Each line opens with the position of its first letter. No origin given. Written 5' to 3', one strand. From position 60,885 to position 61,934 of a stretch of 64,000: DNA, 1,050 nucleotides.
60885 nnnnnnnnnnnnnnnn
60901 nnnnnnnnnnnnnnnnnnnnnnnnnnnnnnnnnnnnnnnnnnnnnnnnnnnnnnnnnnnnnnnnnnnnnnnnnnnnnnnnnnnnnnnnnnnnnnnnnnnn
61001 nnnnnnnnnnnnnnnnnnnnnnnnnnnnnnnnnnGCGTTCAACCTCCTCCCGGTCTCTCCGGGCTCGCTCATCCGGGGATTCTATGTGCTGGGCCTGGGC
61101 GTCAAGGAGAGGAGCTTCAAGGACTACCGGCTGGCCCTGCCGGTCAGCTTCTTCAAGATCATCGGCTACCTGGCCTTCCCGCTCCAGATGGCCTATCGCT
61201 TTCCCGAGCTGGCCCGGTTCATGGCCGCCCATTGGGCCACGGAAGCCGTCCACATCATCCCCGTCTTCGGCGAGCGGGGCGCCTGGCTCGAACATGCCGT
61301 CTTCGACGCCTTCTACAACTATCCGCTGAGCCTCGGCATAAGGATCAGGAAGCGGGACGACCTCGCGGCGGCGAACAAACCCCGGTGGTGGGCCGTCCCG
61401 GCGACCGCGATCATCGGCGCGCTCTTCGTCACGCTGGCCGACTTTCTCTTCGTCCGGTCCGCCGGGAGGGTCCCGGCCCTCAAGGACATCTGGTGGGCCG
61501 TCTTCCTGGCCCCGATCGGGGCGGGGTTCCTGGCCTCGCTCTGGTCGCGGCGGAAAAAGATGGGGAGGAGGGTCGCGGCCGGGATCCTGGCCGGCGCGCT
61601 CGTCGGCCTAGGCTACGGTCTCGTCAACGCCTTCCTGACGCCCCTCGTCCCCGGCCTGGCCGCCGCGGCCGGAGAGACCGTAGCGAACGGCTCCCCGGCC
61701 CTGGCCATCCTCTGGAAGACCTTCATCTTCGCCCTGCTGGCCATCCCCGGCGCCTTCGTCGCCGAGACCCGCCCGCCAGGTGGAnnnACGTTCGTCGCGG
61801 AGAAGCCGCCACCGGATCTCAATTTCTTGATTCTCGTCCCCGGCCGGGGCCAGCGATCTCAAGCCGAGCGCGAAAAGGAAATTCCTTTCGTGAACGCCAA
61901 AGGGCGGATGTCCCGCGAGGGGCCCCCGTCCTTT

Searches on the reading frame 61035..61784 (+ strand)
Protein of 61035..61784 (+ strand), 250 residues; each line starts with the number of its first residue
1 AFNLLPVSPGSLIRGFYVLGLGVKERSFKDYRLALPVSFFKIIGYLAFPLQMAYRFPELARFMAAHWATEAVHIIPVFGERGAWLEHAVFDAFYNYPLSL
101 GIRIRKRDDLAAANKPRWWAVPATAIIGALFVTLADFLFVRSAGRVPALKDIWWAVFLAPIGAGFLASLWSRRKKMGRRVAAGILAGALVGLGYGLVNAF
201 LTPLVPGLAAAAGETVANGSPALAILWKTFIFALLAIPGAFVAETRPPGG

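Call 62: find_related_loci(query=window:61035-61784:+, collection=metagenome_contigs, flank=3000)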
Query window:61035-61784:+ (250 aa) in metagenome_contigs; peptide patterns used: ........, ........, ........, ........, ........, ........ (x = any residue, [..] = any of these).
482 stretches matched a pattern; 312 encode a relative of the query (tblastn E <= 1e-3); the best 80 are kept; 80 distinct loci.
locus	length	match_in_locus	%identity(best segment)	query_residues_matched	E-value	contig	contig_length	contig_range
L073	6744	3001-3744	86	1-248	4e-139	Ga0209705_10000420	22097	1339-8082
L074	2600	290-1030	84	1-248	5e-144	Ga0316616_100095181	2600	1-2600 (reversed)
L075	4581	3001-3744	82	1-248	7e-137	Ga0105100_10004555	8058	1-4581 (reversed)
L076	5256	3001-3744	83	1-248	9e-134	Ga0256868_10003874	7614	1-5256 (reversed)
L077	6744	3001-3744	85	1-248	1e-133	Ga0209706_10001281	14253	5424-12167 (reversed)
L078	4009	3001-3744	83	1-248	5e-133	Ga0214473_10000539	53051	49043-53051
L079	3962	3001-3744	81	1-248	1e-132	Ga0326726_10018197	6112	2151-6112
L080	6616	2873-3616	81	1-248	4e-131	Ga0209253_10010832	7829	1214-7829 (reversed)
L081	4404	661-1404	81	1-248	1e-131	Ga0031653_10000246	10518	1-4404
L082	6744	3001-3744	81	1-248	9e-131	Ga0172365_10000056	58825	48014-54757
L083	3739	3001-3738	81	1-246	4e-131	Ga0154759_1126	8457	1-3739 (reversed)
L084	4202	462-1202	80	1-248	4e-131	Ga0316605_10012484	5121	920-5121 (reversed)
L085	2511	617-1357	81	1-249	2e-136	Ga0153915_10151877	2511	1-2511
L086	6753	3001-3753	81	1-248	1e-129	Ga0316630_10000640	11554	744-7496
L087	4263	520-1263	80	1-248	6e-130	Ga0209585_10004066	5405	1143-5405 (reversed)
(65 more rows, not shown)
